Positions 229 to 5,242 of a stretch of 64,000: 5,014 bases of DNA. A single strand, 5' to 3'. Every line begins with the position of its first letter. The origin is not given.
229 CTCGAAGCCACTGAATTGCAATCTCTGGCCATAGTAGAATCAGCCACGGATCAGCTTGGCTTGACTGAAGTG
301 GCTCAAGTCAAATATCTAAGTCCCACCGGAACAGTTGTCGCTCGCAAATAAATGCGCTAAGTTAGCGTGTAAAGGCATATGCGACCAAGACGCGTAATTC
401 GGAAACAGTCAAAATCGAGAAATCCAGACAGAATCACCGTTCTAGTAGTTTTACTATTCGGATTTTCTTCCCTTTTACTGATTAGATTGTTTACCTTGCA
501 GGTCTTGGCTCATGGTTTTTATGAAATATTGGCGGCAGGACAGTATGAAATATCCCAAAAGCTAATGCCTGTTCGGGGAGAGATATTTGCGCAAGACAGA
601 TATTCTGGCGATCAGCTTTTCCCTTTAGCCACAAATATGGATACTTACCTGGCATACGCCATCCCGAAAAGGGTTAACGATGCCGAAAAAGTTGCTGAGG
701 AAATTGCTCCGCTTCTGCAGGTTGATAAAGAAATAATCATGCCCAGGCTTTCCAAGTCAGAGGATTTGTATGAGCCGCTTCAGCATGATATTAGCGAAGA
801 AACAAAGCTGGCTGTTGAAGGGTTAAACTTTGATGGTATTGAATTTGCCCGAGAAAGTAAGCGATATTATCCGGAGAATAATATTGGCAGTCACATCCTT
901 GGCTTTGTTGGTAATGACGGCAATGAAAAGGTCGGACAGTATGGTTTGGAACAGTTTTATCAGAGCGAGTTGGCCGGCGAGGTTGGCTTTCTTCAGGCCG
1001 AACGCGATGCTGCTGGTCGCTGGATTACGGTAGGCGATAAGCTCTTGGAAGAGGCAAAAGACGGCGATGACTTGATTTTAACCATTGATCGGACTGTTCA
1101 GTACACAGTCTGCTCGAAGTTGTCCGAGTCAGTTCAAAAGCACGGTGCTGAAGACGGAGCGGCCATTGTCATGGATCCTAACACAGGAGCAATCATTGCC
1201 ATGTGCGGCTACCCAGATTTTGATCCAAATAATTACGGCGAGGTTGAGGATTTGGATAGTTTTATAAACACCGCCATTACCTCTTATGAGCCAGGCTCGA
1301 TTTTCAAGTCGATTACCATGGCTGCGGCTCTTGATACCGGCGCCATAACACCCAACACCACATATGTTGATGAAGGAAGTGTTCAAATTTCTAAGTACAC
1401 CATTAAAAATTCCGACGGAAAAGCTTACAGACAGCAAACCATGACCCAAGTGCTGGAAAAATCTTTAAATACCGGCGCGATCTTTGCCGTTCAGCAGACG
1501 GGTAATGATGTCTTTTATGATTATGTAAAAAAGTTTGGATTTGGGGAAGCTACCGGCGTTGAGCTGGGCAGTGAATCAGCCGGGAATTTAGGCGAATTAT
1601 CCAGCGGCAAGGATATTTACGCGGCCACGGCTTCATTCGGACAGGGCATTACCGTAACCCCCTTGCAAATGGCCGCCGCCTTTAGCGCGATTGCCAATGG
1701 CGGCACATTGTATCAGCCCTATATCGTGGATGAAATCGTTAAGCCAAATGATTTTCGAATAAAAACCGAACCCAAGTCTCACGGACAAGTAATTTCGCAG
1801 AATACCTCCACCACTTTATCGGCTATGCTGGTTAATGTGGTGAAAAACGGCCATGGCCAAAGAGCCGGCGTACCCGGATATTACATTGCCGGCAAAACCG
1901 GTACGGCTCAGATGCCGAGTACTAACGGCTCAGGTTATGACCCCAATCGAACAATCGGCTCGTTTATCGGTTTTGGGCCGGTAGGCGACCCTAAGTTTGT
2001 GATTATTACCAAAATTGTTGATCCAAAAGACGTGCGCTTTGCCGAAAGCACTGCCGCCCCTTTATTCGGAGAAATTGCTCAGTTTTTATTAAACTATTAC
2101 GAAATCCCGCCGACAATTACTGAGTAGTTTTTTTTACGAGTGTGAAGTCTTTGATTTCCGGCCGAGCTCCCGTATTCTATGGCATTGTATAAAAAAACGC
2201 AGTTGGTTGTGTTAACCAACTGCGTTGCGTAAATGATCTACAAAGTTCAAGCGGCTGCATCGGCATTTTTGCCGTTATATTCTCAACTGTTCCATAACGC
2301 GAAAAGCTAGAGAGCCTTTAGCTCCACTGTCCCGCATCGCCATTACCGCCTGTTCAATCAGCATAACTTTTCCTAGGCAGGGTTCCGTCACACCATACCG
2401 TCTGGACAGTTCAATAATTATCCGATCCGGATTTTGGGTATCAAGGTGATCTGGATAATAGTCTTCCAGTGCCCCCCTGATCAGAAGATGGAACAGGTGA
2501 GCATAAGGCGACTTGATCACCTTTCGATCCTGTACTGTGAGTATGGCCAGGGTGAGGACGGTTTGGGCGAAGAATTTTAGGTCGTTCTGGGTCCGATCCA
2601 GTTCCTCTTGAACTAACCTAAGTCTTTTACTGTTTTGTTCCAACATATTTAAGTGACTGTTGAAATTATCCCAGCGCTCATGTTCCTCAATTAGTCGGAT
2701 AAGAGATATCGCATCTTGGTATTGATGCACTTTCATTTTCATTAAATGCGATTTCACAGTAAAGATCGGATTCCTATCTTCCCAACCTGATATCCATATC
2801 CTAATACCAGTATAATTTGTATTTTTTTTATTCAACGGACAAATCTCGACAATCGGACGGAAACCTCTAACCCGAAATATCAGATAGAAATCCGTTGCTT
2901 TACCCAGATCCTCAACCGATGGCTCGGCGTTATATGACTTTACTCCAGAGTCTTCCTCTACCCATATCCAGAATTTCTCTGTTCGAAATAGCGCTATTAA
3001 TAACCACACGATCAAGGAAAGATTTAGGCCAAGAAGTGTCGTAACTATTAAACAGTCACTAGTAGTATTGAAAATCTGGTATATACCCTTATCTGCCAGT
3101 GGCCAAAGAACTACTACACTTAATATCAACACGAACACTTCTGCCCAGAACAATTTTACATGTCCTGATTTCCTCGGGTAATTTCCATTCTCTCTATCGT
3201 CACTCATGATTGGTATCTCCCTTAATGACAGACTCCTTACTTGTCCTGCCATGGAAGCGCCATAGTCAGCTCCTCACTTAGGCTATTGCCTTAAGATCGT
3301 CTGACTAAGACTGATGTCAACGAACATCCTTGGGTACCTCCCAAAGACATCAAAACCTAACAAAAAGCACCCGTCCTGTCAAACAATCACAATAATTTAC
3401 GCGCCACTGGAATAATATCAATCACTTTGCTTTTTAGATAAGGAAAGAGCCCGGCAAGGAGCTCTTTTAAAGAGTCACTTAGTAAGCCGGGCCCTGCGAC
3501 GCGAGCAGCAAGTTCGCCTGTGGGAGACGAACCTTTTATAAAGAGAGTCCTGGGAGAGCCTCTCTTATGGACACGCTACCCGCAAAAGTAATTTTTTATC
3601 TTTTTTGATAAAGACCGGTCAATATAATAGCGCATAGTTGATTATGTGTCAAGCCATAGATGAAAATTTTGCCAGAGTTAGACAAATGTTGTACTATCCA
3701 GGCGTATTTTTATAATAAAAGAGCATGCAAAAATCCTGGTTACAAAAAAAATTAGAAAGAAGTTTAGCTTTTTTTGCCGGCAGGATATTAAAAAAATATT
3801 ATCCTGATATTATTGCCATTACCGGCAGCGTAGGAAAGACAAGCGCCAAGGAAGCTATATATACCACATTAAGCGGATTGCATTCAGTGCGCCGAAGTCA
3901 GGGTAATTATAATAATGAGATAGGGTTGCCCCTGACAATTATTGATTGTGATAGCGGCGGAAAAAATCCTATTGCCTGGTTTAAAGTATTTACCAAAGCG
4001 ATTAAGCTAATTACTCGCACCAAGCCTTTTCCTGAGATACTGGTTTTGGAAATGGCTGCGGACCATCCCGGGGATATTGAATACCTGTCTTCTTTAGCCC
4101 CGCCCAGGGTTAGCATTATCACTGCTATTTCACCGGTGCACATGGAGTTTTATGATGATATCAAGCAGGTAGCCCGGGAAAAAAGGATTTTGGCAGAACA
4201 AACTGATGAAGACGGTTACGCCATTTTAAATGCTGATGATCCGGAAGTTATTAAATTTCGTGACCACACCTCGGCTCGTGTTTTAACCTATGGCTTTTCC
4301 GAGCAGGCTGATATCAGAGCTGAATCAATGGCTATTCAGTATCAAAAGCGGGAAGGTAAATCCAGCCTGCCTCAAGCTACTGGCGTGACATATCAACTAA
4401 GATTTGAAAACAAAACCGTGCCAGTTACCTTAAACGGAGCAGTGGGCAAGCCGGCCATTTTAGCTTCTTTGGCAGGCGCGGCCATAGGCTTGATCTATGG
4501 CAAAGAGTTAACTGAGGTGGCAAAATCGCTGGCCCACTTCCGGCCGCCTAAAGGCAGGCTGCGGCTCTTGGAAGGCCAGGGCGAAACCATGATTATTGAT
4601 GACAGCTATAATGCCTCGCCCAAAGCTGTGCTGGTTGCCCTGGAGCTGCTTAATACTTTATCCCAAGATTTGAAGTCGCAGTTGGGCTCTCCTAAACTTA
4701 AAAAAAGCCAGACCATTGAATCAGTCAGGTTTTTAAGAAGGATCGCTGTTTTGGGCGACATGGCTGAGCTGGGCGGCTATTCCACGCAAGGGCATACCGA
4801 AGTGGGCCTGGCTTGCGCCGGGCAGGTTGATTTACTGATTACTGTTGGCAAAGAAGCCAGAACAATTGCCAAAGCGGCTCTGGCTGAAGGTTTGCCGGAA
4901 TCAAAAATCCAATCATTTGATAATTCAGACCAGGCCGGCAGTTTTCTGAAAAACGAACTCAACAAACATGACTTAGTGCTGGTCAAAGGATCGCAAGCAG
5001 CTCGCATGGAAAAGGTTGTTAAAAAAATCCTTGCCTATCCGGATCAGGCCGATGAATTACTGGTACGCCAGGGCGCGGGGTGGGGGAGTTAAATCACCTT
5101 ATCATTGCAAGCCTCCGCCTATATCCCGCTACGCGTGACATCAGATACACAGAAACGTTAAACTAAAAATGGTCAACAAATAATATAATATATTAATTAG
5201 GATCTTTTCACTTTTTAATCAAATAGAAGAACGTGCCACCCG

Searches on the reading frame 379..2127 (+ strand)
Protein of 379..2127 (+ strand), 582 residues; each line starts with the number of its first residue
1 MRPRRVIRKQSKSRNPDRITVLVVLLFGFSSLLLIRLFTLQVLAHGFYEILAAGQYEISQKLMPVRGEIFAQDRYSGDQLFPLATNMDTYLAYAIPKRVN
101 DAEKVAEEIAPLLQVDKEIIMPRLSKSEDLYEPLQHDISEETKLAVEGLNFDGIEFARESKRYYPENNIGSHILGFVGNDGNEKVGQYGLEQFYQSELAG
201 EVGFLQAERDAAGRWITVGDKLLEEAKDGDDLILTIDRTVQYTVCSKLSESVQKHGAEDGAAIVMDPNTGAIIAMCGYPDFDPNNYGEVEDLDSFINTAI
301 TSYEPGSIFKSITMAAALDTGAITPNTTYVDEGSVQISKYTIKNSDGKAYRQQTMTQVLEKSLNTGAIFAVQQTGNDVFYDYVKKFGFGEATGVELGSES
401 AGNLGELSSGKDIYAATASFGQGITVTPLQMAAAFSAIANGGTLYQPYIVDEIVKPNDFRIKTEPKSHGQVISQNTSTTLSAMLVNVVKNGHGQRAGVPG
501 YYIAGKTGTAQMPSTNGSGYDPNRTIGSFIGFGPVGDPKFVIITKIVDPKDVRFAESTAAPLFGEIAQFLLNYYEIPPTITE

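Call 27: search_protein_families(library=pfam, proteins=[window:379-2127:+], max_evalue=0.0001)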
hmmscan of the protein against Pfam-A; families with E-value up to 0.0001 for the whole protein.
window:379-2127:+ (582 aa): 2 families
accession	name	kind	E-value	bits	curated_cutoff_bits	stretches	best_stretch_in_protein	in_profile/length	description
PF00905.27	Transpeptidase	-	1.6e-75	254.6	22.1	1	260-567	1-298/299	Penicillin binding protein transpeptidase domain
PF03717.20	PBP_dimer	-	3e-17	64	24.4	1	64-217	4-177/180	Penicillin-binding Protein dimerisation domain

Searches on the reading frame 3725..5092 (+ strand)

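Call 27: search_protein_families(library=pfam, proteins=[window:3725-5092:+], max_evalue=0.0001)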
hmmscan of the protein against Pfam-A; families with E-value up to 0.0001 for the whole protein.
window:3725-5092:+ (455 aa): 2 families
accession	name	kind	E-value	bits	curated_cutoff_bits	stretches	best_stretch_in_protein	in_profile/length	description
PF08245.18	Mur_ligase_M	-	2.4e-30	106.4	24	2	103-213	57-168/200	Mur ligase middle domain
PF02875.26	Mur_ligase_C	-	3.1e-15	57.6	28.4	1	331-423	32-126/127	Mur ligase, glutamate ligase domain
